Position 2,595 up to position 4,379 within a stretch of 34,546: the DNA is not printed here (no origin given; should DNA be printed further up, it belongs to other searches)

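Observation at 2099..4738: Secreted nucleoside-hydrolase/FmdE-like fusion protein flanked on both sides by DUF6702-like paralogues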

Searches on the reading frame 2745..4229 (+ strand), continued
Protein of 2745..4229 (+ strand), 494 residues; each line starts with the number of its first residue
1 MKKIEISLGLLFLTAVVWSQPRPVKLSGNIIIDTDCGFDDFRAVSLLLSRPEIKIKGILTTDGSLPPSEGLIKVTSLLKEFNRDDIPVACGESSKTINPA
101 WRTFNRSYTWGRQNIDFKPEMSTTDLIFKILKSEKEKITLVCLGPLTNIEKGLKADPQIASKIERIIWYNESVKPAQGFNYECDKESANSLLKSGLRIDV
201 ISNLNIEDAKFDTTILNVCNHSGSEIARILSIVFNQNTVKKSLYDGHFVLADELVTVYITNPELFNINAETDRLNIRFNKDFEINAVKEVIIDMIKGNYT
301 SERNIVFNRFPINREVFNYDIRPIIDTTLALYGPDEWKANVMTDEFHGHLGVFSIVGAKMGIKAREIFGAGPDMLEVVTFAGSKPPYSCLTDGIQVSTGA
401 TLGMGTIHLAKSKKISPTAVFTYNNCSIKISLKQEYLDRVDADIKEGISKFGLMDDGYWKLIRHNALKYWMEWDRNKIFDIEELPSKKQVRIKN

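Call 12: search_solved_structures(query=window:2745-4229:+, max_evalue=0.01, show_alignments=2)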
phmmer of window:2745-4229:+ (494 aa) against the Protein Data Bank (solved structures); distinct sequences matched with E-value up to 0.01: 27.
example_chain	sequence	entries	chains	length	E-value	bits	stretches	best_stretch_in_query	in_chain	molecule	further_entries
3g5i_A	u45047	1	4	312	1.7e-16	63.6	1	30-265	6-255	Pyrimidine-specific ribonucleoside hydrolase rihA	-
1yoe_A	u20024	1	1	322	1.7e-16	63.5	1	30-265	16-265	Hypothetical protein ybeK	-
6zk1_A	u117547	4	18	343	4.9e-13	52.1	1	29-268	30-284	Pyrimidine-specific ribonucleoside hydrolase rihA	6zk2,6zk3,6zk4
4kpn_A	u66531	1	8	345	3.3e-12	49.4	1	29-230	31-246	Nucleoside N-ribohydrolase 1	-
4wr2_A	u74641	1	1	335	4.6e-12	48.9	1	22-204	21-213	Pyrimidine-specific ribonucleoside hydrolase RihA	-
4kpo_A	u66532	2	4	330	1.5e-11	47.2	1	28-267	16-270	Nucleoside N-ribohydrolase 3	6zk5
3t8i_A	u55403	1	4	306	3.2e-09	39.6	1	29-201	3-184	Purine nucleosidase, (IunH-2)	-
8db6_B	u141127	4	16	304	3.8e-09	39.3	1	31-194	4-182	Inosine-uridine preferring nucleoside hydrolase family protein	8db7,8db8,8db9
1ezr_A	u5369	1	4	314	3.8e-09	39.3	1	29-265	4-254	NUCLEOSIDE HYDROLASE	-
3fz0_A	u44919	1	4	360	1e-08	37.9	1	29-163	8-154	Nucleoside hydrolase, putative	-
8ctm_A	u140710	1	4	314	1.6e-08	37.2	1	29-205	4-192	Inosine-uridine preferring nucleoside hydrolase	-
6ba0_A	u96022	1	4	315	3.4e-08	36.2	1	29-191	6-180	Cytidine/uridine-specific hydrolase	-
8qnd_A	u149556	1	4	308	1.4e-07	34.2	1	29-201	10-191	Inosine-uridine nucleoside N-ribohydrolase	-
6ba1_A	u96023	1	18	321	1.1e-06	31.2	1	29-199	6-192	Inosine-uridine preferring nucleoside hydrolase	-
3b9x_A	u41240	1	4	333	1.7e-06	30.6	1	29-234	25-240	Pyrimidine-specific ribonucleoside hydrolase rihB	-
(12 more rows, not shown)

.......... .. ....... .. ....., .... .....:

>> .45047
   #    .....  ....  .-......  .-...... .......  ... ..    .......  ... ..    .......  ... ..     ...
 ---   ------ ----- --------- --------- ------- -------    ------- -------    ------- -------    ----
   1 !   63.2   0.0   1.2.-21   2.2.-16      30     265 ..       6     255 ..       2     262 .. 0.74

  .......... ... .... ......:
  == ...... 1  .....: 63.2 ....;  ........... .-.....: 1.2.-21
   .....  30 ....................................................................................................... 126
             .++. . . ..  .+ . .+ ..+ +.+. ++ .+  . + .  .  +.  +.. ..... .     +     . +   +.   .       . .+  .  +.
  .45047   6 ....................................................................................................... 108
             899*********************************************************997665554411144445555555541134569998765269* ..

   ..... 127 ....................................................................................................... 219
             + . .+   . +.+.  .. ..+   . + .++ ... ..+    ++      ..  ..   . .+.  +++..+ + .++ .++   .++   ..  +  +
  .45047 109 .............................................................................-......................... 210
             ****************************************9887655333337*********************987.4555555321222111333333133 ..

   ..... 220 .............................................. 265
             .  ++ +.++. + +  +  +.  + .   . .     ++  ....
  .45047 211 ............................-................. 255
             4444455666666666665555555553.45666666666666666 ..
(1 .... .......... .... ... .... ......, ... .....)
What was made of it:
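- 2832..3554 (+): IU_nuc_hydro domain (aa 30-270), with D33, D35, D39, D40, N180 and D252. Aligned to RihA 3g5i (call 12).
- On IUNH nucleoside hydrolases (PF01156): D33, D35, D39, D40 and D252 align with the RihA motif and Asp240 (call 12). The aligned residues are Ser64, Gly178 and Ala251 (call 12).
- The residues corresponding to RihA Asn39, Glu166 and His239 are replaced (call 12). The substitutions at the positions of RihA Asn39, Glu166 and His239 (call 12).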

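Call 23: find_related_loci(query=A1, collection=genome_contigs, flank=10000)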
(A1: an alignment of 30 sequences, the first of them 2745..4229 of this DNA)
Query A1 (494 aa) in genome_contigs; peptide patterns used: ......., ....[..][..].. (x = any residue, [..] = any of these).
241 stretches matched a pattern; 188 encode a relative of the query (tblastn E <= 1e-3); the best 80 are kept; 80 distinct loci.
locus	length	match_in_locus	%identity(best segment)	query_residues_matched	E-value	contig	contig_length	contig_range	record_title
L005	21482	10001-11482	87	1-494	0e+0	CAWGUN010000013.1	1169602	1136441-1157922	MAG: uncultured Bacteroidales bacterium isolate MFD02809.bin.1.359 genome assembly, contig: contig_99451, whole genome s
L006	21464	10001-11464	66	1-488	0e+0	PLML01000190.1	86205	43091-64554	MAG: Bacteroidales bacterium isolate fen_980 73.20120800_E3D.18_contig_3180, whole genome shotgun sequence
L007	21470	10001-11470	65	1-490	0e+0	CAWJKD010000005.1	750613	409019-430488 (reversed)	MAG: uncultured Bacteroidetes bacterium isolate MFD05942.bin.1.169 genome assembly, contig: contig_3985, whole genome sh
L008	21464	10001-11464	65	1-488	0e+0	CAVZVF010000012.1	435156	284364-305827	MAG: uncultured Bacteroidales bacterium isolate MFD02416.bin.2.232 genome assembly, contig: contig_29358, whole genome s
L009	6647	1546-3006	66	1-487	0e+0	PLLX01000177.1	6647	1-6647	MAG: Bacteroidales bacterium isolate fen_983 73.20120800_E3S.44_contig_245, whole genome shotgun sequence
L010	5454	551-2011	64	1-487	0e+0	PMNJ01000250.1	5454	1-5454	MAG: Bacteroidales bacterium isolate fen_946 73.20100900_E3D.43_contig_13855, whole genome shotgun sequence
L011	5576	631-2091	64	1-487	0e+0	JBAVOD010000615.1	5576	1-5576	MAG: Bacteroidales bacterium isolate MFD02950_ilm_asm_bin18 k127_104996, whole genome shotgun sequence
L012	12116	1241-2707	64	1-489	0e+0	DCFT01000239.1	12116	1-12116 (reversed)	MAG TPA_asm: Bacteroidales bacterium UBA1797 UBA1797_contig_11802, whole genome shotgun sequence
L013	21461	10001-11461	64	1-487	0e+0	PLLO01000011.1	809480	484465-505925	MAG: Bacteroidales bacterium isolate fen_984 73.20120800_E3X.31_contig_195, whole genome shotgun sequence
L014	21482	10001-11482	63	1-494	0e+0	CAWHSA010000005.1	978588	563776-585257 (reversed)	MAG: uncultured Bacteroidales bacterium isolate MFD05942.bin.1.227 genome assembly, contig: contig_34162, whole genome s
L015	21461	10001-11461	65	1-487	0e+0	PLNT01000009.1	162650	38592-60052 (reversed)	MAG: Bacteroidales bacterium isolate fen_974 73.20120800_E1X.13_contig_2593, whole genome shotgun sequence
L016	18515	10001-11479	63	1-493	0e+0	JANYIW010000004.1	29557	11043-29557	MAG: Bacteroidales bacterium isolate GL140_3_metabinner_17 GL140_3_k141_1482251, whole genome shotgun sequence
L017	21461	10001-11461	64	1-487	0e+0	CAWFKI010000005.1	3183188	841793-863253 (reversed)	MAG: uncultured Bacteroidales bacterium isolate MFD01872.bin.1.132 genome assembly, contig: contig_69320, whole genome s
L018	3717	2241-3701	65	1-487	0e+0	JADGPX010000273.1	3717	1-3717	MAG: Chitinophagaceae bacterium isolate Chersky.15_85 contig-100_25140, whole genome shotgun sequence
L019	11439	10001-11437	64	1-479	0e+0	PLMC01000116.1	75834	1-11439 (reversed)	MAG: Bacteroidales bacterium isolate fen_982 73.20120800_E3S.3_contig_9198, whole genome shotgun sequence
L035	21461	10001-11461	60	1-487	0e+0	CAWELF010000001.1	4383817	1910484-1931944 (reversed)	MAG: uncultured Bacteroidales bacterium isolate MFD05705.bin.2.50 genome assembly, contig: contig_20422, whole genome sh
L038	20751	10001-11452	62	1-484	0e+0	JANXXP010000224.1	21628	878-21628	MAG: Bacteroidetes bacterium isolate GL140_3_metabat_15_sub GL140_3_k141_3023442, whole genome shotgun sequence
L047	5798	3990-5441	60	1-484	0e+0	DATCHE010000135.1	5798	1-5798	MAG TPA_asm: Bacteroidales bacterium isolate SMAG_U7825 k141_581956, whole genome shotgun sequence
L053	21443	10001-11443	56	6-484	0e+0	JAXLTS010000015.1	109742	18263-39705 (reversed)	MAG: Bacteroidales bacterium isolate STL-BAC10 C4.95.fa-15, whole genome shotgun sequence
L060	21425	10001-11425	54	8-484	1e-177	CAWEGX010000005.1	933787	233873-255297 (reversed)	MAG: uncultured Bacteroidales bacterium isolate MFD02979.bin.3.462 genome assembly, contig: contig_19049, whole genome s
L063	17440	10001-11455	54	1-487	2e-175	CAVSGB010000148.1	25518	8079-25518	MAG: uncultured Bacteroidetes bacterium isolate MFD02138.bin.2.39 genome assembly, contig: contig_135494, whole genome s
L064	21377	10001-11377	53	26-484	2e-173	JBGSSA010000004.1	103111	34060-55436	MAG: Bacteroidales bacterium isolate JTS-AC371 k141_2127129, whole genome shotgun sequence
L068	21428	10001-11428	51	10-483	5e-165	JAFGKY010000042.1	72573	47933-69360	MAG: Bacteroidales bacterium isolate Zod_Metabat.37 k87_2688216, whole genome shotgun sequence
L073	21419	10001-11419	51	8-483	6e-157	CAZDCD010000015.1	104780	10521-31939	MAG TPA_asm: uncultured Bacteroidales bacterium isolate binchicken_co129_272 genome assembly, contig: NODE_274_length_10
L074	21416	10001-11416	51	8-481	1e-156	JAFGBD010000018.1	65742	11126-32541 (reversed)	MAG: Bacteroidales bacterium isolate Zod_Metabat.1005 k87_1214076, whole genome shotgun sequence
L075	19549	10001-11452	48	1-484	3e-156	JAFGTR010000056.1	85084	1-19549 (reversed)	MAG: Bacteroidales bacterium isolate Zod_Metabat.988 k87_933366, whole genome shotgun sequence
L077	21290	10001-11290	52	18-484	4e-167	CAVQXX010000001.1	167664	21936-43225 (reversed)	MAG: uncultured Bacteroidales bacterium isolate MFD04716.bin.2.165 genome assembly, contig: contig_10046, whole genome s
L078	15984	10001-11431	47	10-484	1e-153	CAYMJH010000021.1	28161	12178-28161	MAG TPA_asm: uncultured Bacteroidales bacterium isolate SRP192927_co7_187 genome assembly, contig: NODE_2754_length_2816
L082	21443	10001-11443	46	1-482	1e-143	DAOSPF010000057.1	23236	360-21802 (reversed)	MAG TPA_asm: Bacteroidales bacterium isolate AMR_MDS_2326 NODE_2221_length_23236_cov_7.862344, whole genome shotgun sequ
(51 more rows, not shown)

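Call 30: search_protein_families(library=pfam, proteins=[L073:8066-9922:+, L035:9179-9988:+, L082:7594-7995:+, L007:7204-7902:+, L038:7833-8198:+, L007:8220-9146:+, L075:11461-12177:+, L063:4632-6017:+, L060:12450-13469:-, L064:9514-9921:+], max_evalue=0.01)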
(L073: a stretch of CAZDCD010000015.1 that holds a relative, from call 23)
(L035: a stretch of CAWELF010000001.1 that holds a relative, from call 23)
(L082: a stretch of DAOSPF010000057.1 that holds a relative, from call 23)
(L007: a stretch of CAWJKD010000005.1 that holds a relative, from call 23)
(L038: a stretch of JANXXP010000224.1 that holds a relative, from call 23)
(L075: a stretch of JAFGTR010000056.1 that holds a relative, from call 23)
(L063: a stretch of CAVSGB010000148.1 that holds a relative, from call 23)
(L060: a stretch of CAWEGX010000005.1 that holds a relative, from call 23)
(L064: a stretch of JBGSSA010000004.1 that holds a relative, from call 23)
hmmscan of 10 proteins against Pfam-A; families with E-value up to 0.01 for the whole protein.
L073:8066-9922:+ (618 aa): 2 families
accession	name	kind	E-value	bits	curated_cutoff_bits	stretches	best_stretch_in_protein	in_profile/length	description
PF00593.30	TonB_dep_Rec_b-barrel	-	5.6e-38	132.4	27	1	221-592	18-436/436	TonB dependent receptor-like, beta-barrel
PF07715.20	Plug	-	1.9e-20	73.8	23.9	1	56-169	5-107/107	TonB-dependent Receptor Plug Domain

L035:9179-9988:+ (269 aa): 7 families
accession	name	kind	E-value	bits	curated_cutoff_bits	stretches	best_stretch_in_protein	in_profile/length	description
PF00005.33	ABC_tran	-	7.9e-29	101.4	25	1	21-172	1-136/137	ABC transporter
PF13304.12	AAA_21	-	3e-14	54.2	27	2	128-207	221-303/304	AAA domain, putative AbiEii toxin, Type IV TA system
PF02463.25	SMC_N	-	8.4e-07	29.1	40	0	99-218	135-213/220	RecF/RecN/SMC N terminal domain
PF13175.12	AAA_15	-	3.3e-06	27.4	32.1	1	21-57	14-49/374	AAA ATPase domain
PF13555.12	AAA_29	-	0.00027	21.1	27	1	26-64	17-54/61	P-loop containing region of AAA domain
PF20703.3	nSTAND1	-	0.0071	16.5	27.1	0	14-49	16-51/379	Novel STAND NTPase 1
PF13476.12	AAA_23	-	0.0098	17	27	0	32-72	20-56/201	AAA domain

L082:7594-7995:+ (133 aa): 1 family
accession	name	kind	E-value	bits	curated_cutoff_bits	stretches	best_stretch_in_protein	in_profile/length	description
PF08753.17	NikR_C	-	1.2e-28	99.6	22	1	54-129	1-76/77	NikR C terminal nickel binding domain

L007:7204-7902:+ (232 aa): 3 families
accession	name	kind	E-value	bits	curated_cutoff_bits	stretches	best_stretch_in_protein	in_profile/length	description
PF01891.21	CbiM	-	4.3e-62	210.1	23.1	1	2-219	1-205/205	Cobalt uptake substrate-specific transmembrane region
PF12822.12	ECF_trnsprt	-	9.3e-06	26.2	30.7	1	43-209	6-165/169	ECF transporter, substrate-specific component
PF16080.10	Phage_holin_2_3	-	0.00056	20.3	28.8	0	6-34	19-49/56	Bacteriophage holin family HP1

L038:7833-8198:+ (121 aa): 1 family
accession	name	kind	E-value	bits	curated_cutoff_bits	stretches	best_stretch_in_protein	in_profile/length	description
PF13190.11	PDGLE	-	3.9e-08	33.5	27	1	16-117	1-101/102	PDGLE domain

L007:8220-9146:+ (308 aa): 2 families
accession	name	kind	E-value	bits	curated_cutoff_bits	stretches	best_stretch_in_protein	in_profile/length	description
PF02361.21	CbiQ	-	9e-31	107.6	25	1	54-277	2-210/216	Cobalt transport protein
PF13788.11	DUF4180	-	0.0024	18.3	25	1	212-241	28-61/112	Domain of unknown function (DUF4180)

L075:11461-12177:+ (238 aa): 1 family
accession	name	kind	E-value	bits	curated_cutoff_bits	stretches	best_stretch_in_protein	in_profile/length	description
PF13386.12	DsbD_2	-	2.4e-07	31.3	24.9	1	45-232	30-198/199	Cytochrome C biogenesis protein transmembrane region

L063:4632-6017:+ (461 aa): 3 families
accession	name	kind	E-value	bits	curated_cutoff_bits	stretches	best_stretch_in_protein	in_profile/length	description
PF02518.31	HATPase_c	-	8.6e-21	74.9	26.4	1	357-459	2-105/111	Histidine kinase-, DNA gyrase B-, and HSP90-like ATPase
PF13188.13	PAS_8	-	0.00017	21.8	21.8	1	126-170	2-47/65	PAS domain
PF13589.12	HATPase_c_3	-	0.00041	20.8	25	1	363-416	5-54/137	Histidine kinase-, DNA gyrase B-, and HSP90-like ATPase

L060:12450-13469:- (339 aa): 1 family
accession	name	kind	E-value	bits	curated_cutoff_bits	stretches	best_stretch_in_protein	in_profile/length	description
PF01566.24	Nramp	-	3.9e-71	240.4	29.8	1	34-286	1-263/357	Natural resistance-associated macrophage protein-like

L064:9514-9921:+ (135 aa): 1 family
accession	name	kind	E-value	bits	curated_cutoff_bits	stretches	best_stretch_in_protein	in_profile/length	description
PF03625.19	DUF302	-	4.2e-24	84.6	23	1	42-105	1-63/63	Domain of unknown function DUF302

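Call 31: search_protein_representatives(protein=window:2745-4229:+)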
Query: 494 residues. Proteins with E-value up to 0.001 (for the whole library): 3839; up to 1e-10: 642; up to 1e-30: 264. The best 150 are listed.
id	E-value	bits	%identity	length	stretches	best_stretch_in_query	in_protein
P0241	1.3e-196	670.8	60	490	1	1-486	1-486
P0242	1.5e-143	495.8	49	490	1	6-482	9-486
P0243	4.6e-123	428.2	53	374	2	226-487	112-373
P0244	5.5e-122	424.7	44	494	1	20-486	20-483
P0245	6.1e-122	424.5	45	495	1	29-482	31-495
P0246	1.3e-116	407.0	52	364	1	136-484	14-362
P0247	1.4e-115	403.5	42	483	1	10-481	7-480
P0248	1.4e-113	396.9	43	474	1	27-484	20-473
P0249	1.6e-113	396.7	41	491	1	11-483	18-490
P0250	4.7e-113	395.2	50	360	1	1-354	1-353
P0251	3.4e-112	392.4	41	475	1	27-484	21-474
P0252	2.9e-111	389.3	44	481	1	27-484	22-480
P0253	5.5e-109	381.8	42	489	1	25-483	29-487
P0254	2.4e-108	379.7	42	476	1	28-481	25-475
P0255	2.8e-105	369.6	40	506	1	30-483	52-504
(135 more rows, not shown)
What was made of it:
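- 2745..4229 (+): Exported two-domain protein, 494 aa: signal peptide, IUNH-type N-ribohydrolase domain, conserved linker, FmdE core domain. There are 264 clusters at 50% identity with E<=1e-30 (call 31).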

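Call 54: search_protein_families(library=pfam, proteins=[L074:4015-6171:+, L074:6249-7313:+, L068:14227-15306:-, L075:13572-14339:+, L078:14317-15876:+, L053:9111-9941:+, L047:17-1090:+, L082:13569-14669:+, L077:8410-9459:+, L075:6038-6676:+], max_evalue=0.001)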
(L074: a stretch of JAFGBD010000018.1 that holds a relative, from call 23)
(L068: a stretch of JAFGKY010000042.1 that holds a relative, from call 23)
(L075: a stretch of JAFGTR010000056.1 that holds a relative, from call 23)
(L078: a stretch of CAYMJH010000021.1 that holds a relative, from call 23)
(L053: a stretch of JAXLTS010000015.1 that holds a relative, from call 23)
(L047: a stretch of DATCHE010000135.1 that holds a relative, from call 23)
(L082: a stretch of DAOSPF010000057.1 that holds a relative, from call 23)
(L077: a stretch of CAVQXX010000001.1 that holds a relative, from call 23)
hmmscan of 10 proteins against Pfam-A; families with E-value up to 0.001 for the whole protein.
L074:4015-6171:+ (718 aa): 3 families
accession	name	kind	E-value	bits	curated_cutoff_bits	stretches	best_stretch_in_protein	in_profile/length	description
PF10459.15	Peptidase_S46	-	2.1e-233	777.4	22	1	23-716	3-698/698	Peptidase S46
PF13365.12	Trypsin_2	-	6.1e-08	33.9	27.6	0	643-667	120-144/144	Trypsin-like peptidase domain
PF00089.32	Trypsin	-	1.5e-05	25.4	20.6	0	68-93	22-51/220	Trypsin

L074:6249-7313:+ (354 aa): 2 families
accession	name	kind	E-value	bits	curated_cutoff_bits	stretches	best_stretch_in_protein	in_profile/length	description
PF12706.13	Lactamase_B_2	-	4.6e-10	39.9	27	1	59-216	4-165/200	Beta-lactamase superfamily domain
PF00753.33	Lactamase_B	-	6.9e-06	26.6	22.7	1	58-155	18-119/196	Metallo-beta-lactamase superfamily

L068:14227-15306:- (359 aa): 1 family
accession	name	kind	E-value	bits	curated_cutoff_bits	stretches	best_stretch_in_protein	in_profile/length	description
PF02615.19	Ldh_2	-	5.7e-114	381.1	38.8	1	3-344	2-332/333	Malate/L-lactate dehydrogenase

L075:13572-14339:+ (255 aa): 1 family
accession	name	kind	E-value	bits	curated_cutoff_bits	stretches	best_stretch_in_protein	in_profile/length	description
PF13568.12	OMP_b-brl_2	-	5.3e-17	62.9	27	1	18-213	1-174/175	Outer membrane protein beta-barrel domain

L078:14317-15876:+ (519 aa): 10 families
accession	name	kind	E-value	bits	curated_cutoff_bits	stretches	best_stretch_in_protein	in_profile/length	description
PF21688.3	FAD-depend_C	-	2.7e-72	243.6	27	1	270-464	2-197/197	FAD-dependent protein, C-terminal domain-like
PF01266.30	DAO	-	1.8e-10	41.3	27.9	1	199-258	154-213/353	FAD dependent oxidoreductase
PF03486.20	HI0933_like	-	1.6e-08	34.8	50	0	84-117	2-35/244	HI0933-like protein Rossmann domain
PF01134.28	GIDA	-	2.1e-08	34.1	22.1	0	214-273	115-166/391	Glucose inhibited division protein A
PF13738.12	Pyr_redox_3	-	5.1e-08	32.9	30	1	86-118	1-34/305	Pyridine nucleotide-disulphide oxidoreductase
PF07992.20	Pyr_redox_2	-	1.7e-07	31.4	26.1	1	84-253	2-113/291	Pyridine nucleotide-disulphide oxidoreductase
PF00890.30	FAD_binding_2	-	1e-05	25.4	20.4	1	85-117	2-34/414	FAD binding domain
PF13454.12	NAD_binding_9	-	9.7e-05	22.8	21.8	0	213-249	119-154/155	FAD-NAD(P)-binding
PF12831.13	FAD_oxidored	-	0.00022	21.1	27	0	84-114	1-31/416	FAD dependent oxidoreductase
PF05834.18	Lycopene_cycl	-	0.00029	20.5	23.4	0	85-114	2-33/380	Lycopene cyclase protein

L053:9111-9941:+ (276 aa): 7 families
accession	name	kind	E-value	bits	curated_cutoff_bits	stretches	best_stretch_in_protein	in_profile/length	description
PF13649.12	Methyltransf_25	-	3.3e-13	50.6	27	1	49-148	1-97/97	Methyltransferase domain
PF08241.18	Methyltransf_11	-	6.8e-12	46.3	21.2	1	50-151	1-94/95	Methyltransferase domain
PF08242.18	Methyltransf_12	-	1.4e-09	38.9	30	1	50-150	1-98/98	Methyltransferase domain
PF13489.12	Methyltransf_23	-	3.9e-07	30.4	27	1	34-179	12-134/164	Methyltransferase domain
PF01209.24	Ubie_methyltran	-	0.00026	20.9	20.1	1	48-156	50-155/233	ubiE/COQ5 methyltransferase family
PF05175.20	MTS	-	0.00035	20.7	23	1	39-155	27-141/170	Methyltransferase small domain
PF01728.25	FtsJ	-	0.00096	19.6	24.1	0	44-139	20-107/181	FtsJ-like methyltransferase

L047:17-1090:+ (357 aa): 1 family
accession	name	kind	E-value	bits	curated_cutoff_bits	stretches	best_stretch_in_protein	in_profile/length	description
PF07470.19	Glyco_hydro_88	-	6e-90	302.2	26.6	1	39-355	46-348/352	Glycosyl Hydrolase Family 88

L082:13569-14669:+ (366 aa): 1 family
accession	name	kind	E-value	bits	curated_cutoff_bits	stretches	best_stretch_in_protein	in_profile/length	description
PF01497.23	Peripla_BP_2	-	9.6e-19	68.1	27.5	1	53-294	1-228/235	Periplasmic binding protein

L077:8410-9459:+ (349 aa): 1 family
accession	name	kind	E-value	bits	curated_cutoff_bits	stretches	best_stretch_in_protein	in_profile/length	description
PF01717.24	Meth_synt_2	-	1e-10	41.8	21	1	4-317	2-304/324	Cobalamin-independent synthase, Catalytic domain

L075:6038-6676:+ (212 aa): 1 family
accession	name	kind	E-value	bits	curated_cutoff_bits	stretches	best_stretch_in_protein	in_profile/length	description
PF02545.19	Maf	-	1.8e-57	194.5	27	1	15-196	2-185/187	Maf-like protein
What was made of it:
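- Tried and rejected: S46 peptidase, metallo-beta-lactamase fold, Ldh_2, Maf, GH88 and a methyltransferase are conserved synteny among related genomes and are not functionally suggestive (call 54).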
